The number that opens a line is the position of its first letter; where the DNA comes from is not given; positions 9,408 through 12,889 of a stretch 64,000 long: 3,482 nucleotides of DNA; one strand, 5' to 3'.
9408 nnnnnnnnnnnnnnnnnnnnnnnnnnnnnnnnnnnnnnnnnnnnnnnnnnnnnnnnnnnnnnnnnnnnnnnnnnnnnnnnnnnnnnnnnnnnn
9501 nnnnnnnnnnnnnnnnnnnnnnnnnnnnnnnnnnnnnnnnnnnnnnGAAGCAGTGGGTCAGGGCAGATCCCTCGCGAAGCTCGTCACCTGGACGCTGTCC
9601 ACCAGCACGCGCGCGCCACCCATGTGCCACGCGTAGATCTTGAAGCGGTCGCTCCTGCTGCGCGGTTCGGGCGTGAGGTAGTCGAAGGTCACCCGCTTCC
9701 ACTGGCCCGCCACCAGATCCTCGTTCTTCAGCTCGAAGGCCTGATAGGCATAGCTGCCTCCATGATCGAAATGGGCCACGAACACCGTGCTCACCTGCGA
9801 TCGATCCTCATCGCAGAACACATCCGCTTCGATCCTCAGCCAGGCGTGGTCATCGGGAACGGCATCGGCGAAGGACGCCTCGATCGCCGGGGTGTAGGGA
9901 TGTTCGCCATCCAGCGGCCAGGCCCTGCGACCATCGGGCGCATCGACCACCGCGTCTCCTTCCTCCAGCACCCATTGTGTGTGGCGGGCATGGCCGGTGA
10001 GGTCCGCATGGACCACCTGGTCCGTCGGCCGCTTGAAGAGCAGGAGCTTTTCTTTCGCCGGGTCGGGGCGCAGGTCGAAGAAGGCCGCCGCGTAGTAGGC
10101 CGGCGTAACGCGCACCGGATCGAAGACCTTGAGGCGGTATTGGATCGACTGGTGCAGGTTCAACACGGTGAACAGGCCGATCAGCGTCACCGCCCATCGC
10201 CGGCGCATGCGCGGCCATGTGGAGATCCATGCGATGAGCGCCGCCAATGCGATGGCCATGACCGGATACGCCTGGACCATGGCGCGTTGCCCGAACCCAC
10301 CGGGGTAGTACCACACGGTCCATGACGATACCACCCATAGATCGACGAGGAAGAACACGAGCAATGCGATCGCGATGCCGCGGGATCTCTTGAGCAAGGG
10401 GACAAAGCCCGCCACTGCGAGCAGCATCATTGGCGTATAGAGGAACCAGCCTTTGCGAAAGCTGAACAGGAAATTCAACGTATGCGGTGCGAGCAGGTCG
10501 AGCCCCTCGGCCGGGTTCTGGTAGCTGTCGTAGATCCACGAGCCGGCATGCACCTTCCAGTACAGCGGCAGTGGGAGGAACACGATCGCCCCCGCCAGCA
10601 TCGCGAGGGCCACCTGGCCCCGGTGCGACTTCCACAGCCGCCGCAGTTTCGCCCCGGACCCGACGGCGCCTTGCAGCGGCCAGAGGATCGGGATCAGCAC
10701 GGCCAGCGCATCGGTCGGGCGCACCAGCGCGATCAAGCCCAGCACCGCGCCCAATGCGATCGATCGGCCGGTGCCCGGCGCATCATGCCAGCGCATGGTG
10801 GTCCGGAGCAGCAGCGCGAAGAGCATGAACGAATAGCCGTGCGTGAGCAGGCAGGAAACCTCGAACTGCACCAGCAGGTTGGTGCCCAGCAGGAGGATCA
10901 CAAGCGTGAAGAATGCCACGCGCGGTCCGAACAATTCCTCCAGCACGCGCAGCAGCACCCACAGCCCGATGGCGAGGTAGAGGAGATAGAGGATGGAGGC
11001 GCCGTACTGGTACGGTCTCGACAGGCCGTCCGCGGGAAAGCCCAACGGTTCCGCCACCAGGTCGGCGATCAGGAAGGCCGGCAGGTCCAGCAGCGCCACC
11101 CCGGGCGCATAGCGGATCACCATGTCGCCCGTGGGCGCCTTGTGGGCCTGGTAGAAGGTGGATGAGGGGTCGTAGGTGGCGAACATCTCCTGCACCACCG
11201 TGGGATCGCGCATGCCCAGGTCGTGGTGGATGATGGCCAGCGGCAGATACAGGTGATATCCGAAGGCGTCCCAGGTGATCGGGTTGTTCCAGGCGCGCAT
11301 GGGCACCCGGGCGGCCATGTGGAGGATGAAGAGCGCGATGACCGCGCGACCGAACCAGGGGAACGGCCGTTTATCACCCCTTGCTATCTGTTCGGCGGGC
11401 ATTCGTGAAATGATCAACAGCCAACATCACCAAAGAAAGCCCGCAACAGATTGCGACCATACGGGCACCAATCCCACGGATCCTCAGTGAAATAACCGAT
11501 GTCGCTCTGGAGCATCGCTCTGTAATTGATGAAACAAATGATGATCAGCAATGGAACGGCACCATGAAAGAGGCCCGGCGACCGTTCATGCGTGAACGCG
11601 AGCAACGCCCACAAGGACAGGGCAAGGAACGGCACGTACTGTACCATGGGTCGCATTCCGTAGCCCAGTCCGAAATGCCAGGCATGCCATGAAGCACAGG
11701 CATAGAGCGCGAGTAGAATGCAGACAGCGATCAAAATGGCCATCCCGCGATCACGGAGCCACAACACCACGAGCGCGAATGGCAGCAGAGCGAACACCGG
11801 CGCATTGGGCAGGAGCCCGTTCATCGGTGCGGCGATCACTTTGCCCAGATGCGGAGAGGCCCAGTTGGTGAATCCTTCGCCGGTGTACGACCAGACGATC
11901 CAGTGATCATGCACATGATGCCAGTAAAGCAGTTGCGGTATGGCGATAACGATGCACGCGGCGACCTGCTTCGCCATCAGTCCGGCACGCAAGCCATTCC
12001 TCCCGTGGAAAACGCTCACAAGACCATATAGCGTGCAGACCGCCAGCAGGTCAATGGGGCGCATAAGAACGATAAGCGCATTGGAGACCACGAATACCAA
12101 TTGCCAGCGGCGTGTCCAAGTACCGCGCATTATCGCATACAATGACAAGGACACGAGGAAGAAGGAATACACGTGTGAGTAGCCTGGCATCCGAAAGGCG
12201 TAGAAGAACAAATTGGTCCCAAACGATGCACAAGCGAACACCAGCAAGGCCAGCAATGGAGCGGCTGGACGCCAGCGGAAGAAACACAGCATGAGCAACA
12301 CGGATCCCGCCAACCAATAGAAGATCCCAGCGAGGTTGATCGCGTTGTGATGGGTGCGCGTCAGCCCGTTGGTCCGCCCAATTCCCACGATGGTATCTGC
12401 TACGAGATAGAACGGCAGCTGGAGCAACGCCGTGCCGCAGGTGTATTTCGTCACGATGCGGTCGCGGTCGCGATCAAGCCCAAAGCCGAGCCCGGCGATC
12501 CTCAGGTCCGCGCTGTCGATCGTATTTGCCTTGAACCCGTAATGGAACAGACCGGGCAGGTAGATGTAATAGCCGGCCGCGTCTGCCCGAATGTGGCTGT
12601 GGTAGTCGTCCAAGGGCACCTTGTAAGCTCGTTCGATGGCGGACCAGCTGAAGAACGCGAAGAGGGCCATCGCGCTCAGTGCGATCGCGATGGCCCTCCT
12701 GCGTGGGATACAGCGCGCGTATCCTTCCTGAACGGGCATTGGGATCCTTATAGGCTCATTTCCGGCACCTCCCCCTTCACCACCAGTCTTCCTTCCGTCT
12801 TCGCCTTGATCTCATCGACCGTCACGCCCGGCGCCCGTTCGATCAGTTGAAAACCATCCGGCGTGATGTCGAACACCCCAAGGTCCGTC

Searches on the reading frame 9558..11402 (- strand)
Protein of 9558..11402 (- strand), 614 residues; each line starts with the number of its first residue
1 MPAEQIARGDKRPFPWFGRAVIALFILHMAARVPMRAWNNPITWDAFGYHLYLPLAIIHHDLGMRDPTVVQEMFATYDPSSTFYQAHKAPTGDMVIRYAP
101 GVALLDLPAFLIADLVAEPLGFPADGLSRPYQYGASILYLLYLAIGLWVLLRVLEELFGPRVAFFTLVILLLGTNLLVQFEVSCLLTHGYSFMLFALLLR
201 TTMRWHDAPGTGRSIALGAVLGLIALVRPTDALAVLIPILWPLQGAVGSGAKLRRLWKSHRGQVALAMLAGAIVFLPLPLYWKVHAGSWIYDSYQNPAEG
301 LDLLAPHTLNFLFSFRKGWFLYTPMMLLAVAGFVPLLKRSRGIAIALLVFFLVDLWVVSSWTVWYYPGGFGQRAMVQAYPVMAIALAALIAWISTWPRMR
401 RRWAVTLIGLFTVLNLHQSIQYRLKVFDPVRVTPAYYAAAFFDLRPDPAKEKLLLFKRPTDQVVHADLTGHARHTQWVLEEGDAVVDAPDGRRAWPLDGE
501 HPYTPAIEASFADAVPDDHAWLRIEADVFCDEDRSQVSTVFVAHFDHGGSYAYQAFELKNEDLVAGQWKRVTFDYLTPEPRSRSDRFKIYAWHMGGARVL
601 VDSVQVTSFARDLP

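Call 4: search_protein_families(library=pfam, proteins=[window:9558-11402:-], max_evalue=1)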
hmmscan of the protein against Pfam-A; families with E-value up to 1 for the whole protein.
window:9558-11402:- (614 aa): 1 family
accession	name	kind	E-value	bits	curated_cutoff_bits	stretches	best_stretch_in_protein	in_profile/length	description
PF11200.13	DUF2981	-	0.048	13.6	27.2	1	318-358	33-73/352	Protein of unknown function (DUF2981)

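Call 5: search_protein_families(library=ncbifam, proteins=[window:9558-11402:-], max_evalue=1)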
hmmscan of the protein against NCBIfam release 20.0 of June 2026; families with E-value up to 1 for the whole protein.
window:9558-11402:- (614 aa): 0 families

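Call 12: find_homologous_proteins(query=window:9558-11402:-, max_evalue=0.001)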
Query window:9558-11402:- (614 aa): 140 proteins with E <= 0.001 among 8000 candidates; the best 120 are listed.
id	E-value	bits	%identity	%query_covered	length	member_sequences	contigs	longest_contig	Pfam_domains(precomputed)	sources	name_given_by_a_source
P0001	0.0e+0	1365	96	100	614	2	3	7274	-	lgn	-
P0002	0.0e+0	1185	84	100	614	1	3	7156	-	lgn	-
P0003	4.1e-190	652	52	97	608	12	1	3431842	-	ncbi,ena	-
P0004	4.7e-189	648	50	97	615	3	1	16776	-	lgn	-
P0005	5.4e-172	592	47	96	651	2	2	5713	-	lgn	-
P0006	8.9e-169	581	48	93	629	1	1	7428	-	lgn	-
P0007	1.5e-165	570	47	96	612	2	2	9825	-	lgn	-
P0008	7.9e-161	555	49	93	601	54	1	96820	-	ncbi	ncbi:MAG: hypothetical protein R2810_09715 [Flavobacteriales bacterium]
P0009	1.8e-160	554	48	96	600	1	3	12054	-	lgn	-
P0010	2.3e-160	553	47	96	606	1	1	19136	-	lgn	-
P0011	5.6e-160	552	45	98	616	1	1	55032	-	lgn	-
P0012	3.8e-159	549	47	96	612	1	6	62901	-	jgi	jgi:hypothetical protein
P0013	1.2e-155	538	46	96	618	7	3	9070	-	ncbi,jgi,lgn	jgi:hypothetical protein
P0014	1.7e-140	488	48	94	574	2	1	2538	-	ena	-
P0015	8.2e-137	475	44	97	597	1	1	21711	-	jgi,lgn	jgi:hypothetical protein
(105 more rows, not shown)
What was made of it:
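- One homologue is named 'RgtA/B/C/D-like' by UniRef and another GT39 by NCBI (call 12).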

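Call 14: find_encoding_contigs(protein=P0003, flank=10000, max_places=3)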
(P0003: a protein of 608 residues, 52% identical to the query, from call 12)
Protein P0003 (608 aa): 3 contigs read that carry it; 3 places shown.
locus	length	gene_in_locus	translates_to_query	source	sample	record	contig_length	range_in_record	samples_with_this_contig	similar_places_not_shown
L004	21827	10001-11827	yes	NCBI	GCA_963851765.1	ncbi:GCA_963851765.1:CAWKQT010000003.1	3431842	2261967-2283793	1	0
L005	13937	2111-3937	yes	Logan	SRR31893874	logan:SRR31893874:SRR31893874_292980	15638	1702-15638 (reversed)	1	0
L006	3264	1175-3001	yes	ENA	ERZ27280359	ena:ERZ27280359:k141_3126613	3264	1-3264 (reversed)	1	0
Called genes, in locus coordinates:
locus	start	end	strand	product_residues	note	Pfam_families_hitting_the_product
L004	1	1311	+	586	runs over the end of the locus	-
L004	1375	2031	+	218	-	PF01144:CoA_trans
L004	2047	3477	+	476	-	-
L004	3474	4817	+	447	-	-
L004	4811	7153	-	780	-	PF19830:DUF6311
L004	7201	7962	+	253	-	PF00535:Glycos_transf_2, PF10111:Glyco_tranf_2_2, PF13641:Glyco_tranf_2_3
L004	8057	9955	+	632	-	-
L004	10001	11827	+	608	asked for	-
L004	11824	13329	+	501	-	PF00150:Cellulase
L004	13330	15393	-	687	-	PF06229:FRG1 (faint), PF06268:Fascin (weak), PF25490:DUF7910 (weak)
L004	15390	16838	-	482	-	-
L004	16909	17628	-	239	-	PF10108:DNA_pol_B_exo2, PF13482:RNase_H_2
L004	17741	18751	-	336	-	PF01118:Semialdhyde_dh, PF02774:Semialdhyde_dhC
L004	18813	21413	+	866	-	PF00932:LTD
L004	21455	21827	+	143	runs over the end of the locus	PF24348:DUF7508 (weak), PF01541:GIY-YIG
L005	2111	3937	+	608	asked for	-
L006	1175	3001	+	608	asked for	-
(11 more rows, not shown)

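Call 15: search_solved_structures(query=A1, max_evalue=10, show_alignments=2)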
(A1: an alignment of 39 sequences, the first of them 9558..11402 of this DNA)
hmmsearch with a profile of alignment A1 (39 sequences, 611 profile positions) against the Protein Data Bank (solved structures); distinct sequences matched with E-value up to 10: 2.
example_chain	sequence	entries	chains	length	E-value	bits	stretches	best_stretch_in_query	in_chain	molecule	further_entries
4xup_A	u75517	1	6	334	0.0081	18.2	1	485-593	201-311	Endo-1,4-beta-xylanase C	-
4xun_A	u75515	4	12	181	0.51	12.3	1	484-594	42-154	Endo-1,4-beta-xylanase C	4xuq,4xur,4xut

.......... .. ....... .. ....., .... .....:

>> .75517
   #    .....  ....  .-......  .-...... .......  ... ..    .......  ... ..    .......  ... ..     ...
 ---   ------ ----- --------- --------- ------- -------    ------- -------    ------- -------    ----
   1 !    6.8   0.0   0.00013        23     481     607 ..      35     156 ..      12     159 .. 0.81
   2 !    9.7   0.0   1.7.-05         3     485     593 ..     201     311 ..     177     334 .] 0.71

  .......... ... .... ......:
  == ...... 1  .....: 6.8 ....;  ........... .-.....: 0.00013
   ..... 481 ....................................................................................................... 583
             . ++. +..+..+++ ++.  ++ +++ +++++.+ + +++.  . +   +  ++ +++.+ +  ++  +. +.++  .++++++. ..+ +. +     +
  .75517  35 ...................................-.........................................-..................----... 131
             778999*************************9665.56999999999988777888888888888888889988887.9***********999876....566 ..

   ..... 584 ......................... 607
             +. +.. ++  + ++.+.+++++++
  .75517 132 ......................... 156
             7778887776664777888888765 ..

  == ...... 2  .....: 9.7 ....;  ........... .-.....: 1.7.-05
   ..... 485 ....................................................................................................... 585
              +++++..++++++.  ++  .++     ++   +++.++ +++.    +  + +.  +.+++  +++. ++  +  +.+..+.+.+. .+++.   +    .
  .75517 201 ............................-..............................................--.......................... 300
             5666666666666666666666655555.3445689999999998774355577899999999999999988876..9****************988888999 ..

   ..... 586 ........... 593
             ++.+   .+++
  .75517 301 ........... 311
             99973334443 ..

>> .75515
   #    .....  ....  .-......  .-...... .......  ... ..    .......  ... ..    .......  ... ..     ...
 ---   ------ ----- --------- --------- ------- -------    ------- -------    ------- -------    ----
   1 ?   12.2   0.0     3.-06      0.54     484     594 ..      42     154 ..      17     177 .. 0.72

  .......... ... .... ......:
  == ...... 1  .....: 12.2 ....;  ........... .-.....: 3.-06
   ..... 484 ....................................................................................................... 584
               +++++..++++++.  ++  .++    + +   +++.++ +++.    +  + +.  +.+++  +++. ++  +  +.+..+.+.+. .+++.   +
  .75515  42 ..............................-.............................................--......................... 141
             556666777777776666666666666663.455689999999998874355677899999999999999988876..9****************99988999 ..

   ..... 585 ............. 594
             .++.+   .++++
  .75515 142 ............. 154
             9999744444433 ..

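Call 23: search_protein_families(library=pfam, alignment_id=A1, max_evalue=0.01)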
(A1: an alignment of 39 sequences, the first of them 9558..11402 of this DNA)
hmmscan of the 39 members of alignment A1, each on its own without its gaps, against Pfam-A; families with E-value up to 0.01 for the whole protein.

A. member 1, window:9558-11402:- (614 aa): 0 families

B. families by the number of members that match (of 39 scanned): 3 families
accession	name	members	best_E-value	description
PF13231.12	PMT_2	12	2.5e-08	Dolichyl-phosphate-mannose-protein mannosyltransferase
PF20176.3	DUF6541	2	1.5e-05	Family of unknown function (DUF6541)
PF03901.23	Glyco_transf_22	1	0.001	Alg9-like mannosyltransferase family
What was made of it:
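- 9558..11402 (-): o9558: family i GT-C transferase (614 aa, about 11 TM) with a C-terminal beta-sandwich domain at residues 476-609. 12 of 39 homologues hit PMT_2 (call 23).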

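Call 56: predict_structure(alignment_id=A1)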
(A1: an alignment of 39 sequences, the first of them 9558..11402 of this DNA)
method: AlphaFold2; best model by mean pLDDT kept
length: 614 residues; sequences in the alignment: 39
mean_pLDDT: 89.8   pTM: 0.90
mean pLDDT of the five models: 89.8, 89.2, 89.0, 88.7, 88.6
residues with pLDDT >= 90: 442; 70-90: 115; 50-70: 44; < 50: 13
segments of 3 or more residues with pLDDT < 50: 1-7, 461-463
pLDDT, mean of each block of 10 residues (from residue 1): 46 76 95 76 94 98 96 94 92 96 98 98 97 95 98 96 97 94 91 98 97 98 97 97 80 92 98 98 97 86 90 89 96 97 96 95 66 90 98 98 98 96 89 92 95 76 52 58 79 92 93 82 93 82 92 90 90 88 91 94 88 58
secondary structure, 60 per line:
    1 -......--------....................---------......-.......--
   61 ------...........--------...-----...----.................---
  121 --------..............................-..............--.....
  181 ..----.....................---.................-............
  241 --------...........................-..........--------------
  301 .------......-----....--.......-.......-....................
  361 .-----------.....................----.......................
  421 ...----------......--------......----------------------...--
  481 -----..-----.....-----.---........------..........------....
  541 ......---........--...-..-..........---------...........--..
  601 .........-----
elements in order: H2-7 H16-35 H45-50 H52-58 H67-77 E86-88 E94-96 H101-117 H129-158 H160-173 H176-182 H187-207 H211-227 H229-240 H249-275 H277-286 H308-313 H319-322 H325-331 H333-339 H341-360 H373-393 H398-423 H434-439 H448-453 E476-478 E493-497 E507-510 H511-514 E521-530 E537-546 E550-557 E567-576 E586-596 E599-609
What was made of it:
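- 9558..11402 (-): The AF2 model has pLDDT 89.8 (call 56).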

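Call 58: fold_search(model_id=the predicted structure, library=pdb)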
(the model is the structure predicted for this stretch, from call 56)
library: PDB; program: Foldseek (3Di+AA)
matches with E <= 10: 798; with E <= 0.001: 18
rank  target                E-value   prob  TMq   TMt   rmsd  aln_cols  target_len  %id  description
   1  8pn9_A                4.4e-05  1.00  0.39  0.37  14.0       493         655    9  Structure of human oligosaccharyltransferase OST-A complex bound to NGI-1 (released 2024-05-08)
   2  8age_A                1.0e-04  1.00  0.41  0.39  12.2       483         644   11  Structure of yeast oligosaccharylransferase complex with acceptor peptide bound (released 2022-12-07)
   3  3wak                  1.1e-04  1.00  0.38  0.29  15.2       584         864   11  Crystal structure of the Archaeoglobus fulgidus oligosaccharyltransferase (O29867_ARCFU) in the apo form (released 2013-10-30)
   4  9s6t_A                1.5e-04  1.00  0.40  0.49  15.8       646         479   12  Ternary cryo-EM structure of chicken ALG12 with Dol25-PP-GlcNAc2Man7, Dol25-P-Man, and Fab (released 2026-03-18)
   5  5f15                  1.8e-04  1.00  0.41  0.45   6.6       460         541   14  Crystal Structure of ArnT from Cupriavidus metallidurans bound to Undecaprenyl phosphate (released 2016-02-17)
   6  3waj                  1.8e-04  1.00  0.38  0.31  16.8       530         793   14  Crystal structure of the Archaeoglobus fulgidus oligosaccharyltransferase (O29867_ARCFU) complex with Zn and sulfate (released 2013-10-30)
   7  8agb_A                1.9e-04  1.00  0.39  0.38  13.0       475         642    9  Structure of yeast oligosaccharylransferase complex with lipid-linked oligosaccharide bound (released 2022-12-07)
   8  7oci_F                2.2e-04  1.00  0.35  0.34  13.0       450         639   10  Cryo-EM structure of yeast Ost6p containing oligosaccharyltransferase complex (released 2022-02-16)
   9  7bve_A                3.0e-04  1.00  0.30  0.19  19.2       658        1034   13  Cryo-EM structure of Mycobacterium smegmatis arabinosyltransferase EmbC2-AcpM2 in complex with ethambutol (released 2020-04-29)
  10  7bvc_A                3.7e-04  1.00  0.33  0.20  22.3       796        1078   10  Cryo-EM structure of Mycobacterium smegmatis arabinosyltransferase EmbA-EmbB-AcpM2 in complex with ethambutol (released 2020-04-29)
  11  7bvf_A                4.2e-04  0.99  0.28  0.18  22.4       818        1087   12  Cryo-EM structure of Mycobacterium tuberculosis arabinosyltransferase EmbA-EmbB-AcpM2 in complex with ethambutol (released 2020-04-29)
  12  6gxc_A                5.7e-04  1.00  0.32  0.29  14.3       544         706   12  Bacterial oligosaccharyltransferase PglB in complex with an inhibitory peptide and a reactive lipid-linked oligosaccha (released 2018-11-14)
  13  7bvh_A                6.2e-04  1.00  0.29  0.19  20.3       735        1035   12  Crystal structure of arabinosyltransferase EmbC2-AcpM2 complex from Mycobacterium smegmatis complexed with di-arabinos (released 2020-04-29)
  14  6x0o                  7.3e-04  1.00  0.36  0.23  19.1       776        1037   11  Single-Particle Cryo-EM Structure of Arabinosyltransferase EmbB from Mycobacterium smegmatis (released 2020-06-10)
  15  8a28_A                8.0e-04  1.00  0.14  0.21  14.1       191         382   11  Structure of the astacin zymogen of LAST-MAM from Limulus polyphemus (released 2022-10-19)
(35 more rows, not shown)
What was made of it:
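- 9558..11402 (-): The C-terminal domain matches CBM4, CBM16 and CBM22 (call 58).
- On GT-C fold glycosyltransferase superfamily: For o9558, the 14 top hits are all GT-C (E 4e-5 to 7e-4), including ArnT over 460 columns at rmsd 6.6 (call 58).
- On CBM4/16/22-type carbohydrate-binding beta-sandwich: By Foldseek the o9558 C-terminal domain matches CBM4, CBM16 and CBM22 with TM about 0.5 on the CBM side (call 58).
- The o9558 model (pLDDT 89.8) matches STT3, ArnT, Emb, PglB and ALG enzymes at E 4e-5 to 1e-3 (calls 56, 58). It matches CBM4, CBM16 and CBM22 by fold, with TM about 0.5 (call 58).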

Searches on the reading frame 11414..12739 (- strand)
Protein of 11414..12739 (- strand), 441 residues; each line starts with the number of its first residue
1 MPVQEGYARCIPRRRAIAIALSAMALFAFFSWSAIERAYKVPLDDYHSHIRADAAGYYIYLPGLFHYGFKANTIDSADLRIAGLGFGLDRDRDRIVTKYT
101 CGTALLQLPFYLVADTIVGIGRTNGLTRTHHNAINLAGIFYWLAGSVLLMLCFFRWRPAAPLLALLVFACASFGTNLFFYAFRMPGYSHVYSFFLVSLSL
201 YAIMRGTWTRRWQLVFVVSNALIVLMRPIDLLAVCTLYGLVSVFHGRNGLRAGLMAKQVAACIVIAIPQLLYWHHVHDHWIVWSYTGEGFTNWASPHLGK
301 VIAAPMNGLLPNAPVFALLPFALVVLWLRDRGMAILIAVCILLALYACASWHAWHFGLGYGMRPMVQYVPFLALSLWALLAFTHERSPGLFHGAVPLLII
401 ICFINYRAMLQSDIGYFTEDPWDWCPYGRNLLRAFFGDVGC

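Call 4: search_protein_families(library=pfam, proteins=[window:11414-12739:-], max_evalue=1)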
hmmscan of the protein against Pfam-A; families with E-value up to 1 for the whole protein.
window:11414-12739:- (441 aa): 0 families

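Call 5: search_protein_families(library=ncbifam, proteins=[window:11414-12739:-], max_evalue=1)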
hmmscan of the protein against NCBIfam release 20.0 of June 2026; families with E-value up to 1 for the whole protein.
window:11414-12739:- (441 aa): 1 family
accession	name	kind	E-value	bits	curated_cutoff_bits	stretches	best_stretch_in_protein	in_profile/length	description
NF047440.1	LA3751_2_3_fam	subfamily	0.15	10.8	200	0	138-405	100-382/460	LA_3751/LA_3752 family putative glycosyltransferase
